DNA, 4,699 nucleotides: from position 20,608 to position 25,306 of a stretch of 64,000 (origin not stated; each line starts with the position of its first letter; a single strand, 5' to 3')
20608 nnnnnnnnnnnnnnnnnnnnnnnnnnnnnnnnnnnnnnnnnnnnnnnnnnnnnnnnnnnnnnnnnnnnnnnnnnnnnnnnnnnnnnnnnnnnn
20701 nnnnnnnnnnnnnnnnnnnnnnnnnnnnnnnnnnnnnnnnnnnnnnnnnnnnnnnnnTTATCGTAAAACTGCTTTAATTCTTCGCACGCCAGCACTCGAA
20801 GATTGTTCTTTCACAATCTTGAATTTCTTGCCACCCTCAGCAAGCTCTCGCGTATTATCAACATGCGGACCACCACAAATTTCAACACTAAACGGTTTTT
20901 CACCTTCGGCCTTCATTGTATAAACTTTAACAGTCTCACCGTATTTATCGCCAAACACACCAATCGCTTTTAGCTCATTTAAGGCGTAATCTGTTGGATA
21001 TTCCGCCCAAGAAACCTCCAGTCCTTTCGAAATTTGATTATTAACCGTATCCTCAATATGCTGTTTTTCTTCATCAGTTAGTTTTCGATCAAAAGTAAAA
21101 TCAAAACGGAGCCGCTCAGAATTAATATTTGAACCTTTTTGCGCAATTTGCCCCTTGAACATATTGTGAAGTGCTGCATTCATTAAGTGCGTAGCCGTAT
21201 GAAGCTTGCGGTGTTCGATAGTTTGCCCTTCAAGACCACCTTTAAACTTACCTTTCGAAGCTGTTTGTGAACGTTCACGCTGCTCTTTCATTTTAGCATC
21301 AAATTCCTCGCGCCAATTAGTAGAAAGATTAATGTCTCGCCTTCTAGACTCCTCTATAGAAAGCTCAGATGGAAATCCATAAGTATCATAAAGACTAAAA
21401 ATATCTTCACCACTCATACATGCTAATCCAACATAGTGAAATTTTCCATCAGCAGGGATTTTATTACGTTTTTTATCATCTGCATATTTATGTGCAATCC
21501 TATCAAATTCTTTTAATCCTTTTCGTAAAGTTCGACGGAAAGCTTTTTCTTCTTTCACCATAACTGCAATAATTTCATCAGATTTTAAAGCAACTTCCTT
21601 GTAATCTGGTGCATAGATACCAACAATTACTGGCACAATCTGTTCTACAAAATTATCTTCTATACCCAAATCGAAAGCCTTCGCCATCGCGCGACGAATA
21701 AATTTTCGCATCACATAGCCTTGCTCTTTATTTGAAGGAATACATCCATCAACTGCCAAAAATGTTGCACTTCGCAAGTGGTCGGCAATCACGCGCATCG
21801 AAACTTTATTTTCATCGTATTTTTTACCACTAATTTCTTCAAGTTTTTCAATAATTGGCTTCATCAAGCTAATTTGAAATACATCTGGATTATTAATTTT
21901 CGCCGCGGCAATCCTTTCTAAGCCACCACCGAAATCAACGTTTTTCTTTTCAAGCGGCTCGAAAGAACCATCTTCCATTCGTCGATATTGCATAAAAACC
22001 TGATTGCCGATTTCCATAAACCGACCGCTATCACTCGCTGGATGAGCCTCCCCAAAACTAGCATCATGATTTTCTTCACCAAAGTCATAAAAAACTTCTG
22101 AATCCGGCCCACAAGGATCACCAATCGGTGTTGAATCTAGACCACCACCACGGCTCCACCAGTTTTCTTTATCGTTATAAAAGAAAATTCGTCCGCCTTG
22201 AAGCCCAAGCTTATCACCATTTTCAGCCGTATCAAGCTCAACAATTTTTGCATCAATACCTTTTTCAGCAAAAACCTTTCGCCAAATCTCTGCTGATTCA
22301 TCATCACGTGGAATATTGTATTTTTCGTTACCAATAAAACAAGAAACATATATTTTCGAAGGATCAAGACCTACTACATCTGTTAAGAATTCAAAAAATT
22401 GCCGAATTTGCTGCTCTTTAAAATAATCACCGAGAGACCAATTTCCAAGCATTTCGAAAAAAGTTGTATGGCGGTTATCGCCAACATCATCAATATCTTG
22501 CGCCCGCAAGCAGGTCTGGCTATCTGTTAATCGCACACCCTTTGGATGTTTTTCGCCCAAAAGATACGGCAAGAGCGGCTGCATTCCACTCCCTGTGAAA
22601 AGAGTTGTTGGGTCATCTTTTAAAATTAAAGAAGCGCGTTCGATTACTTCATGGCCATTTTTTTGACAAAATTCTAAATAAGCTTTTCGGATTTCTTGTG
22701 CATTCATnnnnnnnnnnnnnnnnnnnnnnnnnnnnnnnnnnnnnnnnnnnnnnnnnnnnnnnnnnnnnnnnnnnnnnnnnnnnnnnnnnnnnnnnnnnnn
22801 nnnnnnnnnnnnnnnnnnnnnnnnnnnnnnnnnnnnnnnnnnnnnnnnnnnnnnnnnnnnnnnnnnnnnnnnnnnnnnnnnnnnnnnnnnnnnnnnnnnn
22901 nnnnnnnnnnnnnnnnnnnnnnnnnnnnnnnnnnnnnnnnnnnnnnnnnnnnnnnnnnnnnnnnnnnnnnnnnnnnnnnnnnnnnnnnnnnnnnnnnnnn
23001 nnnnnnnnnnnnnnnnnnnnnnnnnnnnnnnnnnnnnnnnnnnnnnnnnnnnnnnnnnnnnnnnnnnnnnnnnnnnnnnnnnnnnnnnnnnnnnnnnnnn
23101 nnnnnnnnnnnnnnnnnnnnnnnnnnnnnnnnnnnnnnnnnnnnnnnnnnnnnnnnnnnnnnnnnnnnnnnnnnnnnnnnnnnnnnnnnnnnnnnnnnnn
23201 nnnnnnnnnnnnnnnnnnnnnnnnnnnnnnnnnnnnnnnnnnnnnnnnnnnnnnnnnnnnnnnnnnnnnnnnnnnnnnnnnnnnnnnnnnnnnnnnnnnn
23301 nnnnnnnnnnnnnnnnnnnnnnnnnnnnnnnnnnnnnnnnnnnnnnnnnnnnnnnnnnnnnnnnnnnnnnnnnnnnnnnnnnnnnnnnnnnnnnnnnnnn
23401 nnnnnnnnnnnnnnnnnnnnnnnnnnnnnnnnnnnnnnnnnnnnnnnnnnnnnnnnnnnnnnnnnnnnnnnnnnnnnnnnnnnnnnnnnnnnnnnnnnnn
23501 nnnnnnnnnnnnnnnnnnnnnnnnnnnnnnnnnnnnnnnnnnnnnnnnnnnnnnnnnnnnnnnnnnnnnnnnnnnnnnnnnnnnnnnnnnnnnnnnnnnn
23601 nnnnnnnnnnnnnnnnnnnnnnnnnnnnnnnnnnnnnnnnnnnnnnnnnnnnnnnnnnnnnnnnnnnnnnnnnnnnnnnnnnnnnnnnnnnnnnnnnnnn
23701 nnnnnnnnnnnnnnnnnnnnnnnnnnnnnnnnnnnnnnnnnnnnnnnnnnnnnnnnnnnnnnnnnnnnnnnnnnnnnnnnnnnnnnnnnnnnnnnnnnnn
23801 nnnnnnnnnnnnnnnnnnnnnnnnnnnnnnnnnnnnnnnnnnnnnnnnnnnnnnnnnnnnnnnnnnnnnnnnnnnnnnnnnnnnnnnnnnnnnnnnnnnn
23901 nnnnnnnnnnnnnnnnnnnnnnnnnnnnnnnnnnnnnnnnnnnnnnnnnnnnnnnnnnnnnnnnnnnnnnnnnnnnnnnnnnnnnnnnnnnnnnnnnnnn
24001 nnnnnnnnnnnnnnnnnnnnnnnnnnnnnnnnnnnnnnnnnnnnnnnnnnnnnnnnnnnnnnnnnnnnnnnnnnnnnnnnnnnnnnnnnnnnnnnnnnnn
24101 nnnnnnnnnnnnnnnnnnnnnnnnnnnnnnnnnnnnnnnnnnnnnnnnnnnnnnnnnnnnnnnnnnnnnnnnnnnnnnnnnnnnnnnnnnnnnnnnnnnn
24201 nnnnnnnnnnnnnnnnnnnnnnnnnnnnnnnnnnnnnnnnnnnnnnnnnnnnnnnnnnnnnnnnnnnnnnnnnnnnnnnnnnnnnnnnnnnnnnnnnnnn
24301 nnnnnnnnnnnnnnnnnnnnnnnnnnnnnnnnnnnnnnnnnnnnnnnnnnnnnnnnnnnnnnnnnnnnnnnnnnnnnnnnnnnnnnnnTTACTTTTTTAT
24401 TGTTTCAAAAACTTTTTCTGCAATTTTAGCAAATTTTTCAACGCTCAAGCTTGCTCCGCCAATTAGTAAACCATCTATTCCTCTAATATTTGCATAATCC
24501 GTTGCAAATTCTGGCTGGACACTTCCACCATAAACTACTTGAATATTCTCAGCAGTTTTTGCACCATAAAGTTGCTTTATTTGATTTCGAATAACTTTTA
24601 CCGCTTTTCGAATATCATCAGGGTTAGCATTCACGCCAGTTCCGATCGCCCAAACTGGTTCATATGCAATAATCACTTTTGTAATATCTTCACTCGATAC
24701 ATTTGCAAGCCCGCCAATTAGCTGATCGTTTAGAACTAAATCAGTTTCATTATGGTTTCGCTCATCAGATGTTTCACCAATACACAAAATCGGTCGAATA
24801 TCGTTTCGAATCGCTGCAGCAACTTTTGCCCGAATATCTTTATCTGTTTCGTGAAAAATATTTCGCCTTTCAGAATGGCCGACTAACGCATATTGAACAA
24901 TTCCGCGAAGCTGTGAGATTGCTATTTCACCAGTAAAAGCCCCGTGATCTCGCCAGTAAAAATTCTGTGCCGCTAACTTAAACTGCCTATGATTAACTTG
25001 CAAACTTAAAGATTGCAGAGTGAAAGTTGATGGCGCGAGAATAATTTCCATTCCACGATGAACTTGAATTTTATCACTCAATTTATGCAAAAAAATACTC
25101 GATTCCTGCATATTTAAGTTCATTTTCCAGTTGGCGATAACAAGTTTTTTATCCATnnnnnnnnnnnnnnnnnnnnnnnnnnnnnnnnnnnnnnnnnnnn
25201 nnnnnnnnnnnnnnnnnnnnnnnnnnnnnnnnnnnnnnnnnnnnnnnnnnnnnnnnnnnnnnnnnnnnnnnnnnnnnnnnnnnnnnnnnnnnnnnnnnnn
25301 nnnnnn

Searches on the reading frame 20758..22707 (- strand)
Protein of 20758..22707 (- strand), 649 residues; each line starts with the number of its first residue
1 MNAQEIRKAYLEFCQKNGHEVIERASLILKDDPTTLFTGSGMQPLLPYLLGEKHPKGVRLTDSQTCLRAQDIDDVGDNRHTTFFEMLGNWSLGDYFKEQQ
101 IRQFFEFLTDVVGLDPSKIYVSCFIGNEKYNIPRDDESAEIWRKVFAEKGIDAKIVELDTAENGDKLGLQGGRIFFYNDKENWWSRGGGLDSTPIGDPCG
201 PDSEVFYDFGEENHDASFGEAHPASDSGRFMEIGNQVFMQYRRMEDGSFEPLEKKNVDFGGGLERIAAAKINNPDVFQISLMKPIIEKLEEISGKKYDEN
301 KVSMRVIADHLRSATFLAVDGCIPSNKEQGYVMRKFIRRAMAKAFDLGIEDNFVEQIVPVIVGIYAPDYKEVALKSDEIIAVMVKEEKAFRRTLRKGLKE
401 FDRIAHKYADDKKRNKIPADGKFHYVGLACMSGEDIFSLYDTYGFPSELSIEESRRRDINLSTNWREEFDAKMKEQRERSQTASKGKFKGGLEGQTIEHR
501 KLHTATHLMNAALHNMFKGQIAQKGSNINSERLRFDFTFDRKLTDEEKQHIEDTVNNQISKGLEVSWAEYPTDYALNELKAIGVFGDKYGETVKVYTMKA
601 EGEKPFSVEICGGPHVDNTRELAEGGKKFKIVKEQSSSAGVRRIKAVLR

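Call 10: search_protein_families(library=pfam, proteins=[window:20758-22707:-], max_evalue=0.001)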
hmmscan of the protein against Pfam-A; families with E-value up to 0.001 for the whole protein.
window:20758-22707:- (649 aa): 2 families
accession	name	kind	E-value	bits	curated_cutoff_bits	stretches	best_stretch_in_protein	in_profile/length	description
PF01411.24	tRNA-synt_2c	-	1.2e-114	384.3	30.3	1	5-505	1-451/552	tRNA synthetases class II (A)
PF07973.19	tRNA_SAD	-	2.1e-12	47.3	24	1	593-644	1-43/44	Threonyl and Alanyl tRNA synthetase second additional domain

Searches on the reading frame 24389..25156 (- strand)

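Call 10: search_protein_families(library=pfam, proteins=[window:24389-25156:-], max_evalue=0.001)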
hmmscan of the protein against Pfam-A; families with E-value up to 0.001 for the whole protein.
window:24389-25156:- (255 aa): 1 family
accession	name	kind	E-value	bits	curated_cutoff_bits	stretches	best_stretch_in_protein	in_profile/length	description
PF00121.24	TIM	-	5.7e-80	268.8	20.1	1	4-248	1-244/245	Triosephosphate isomerase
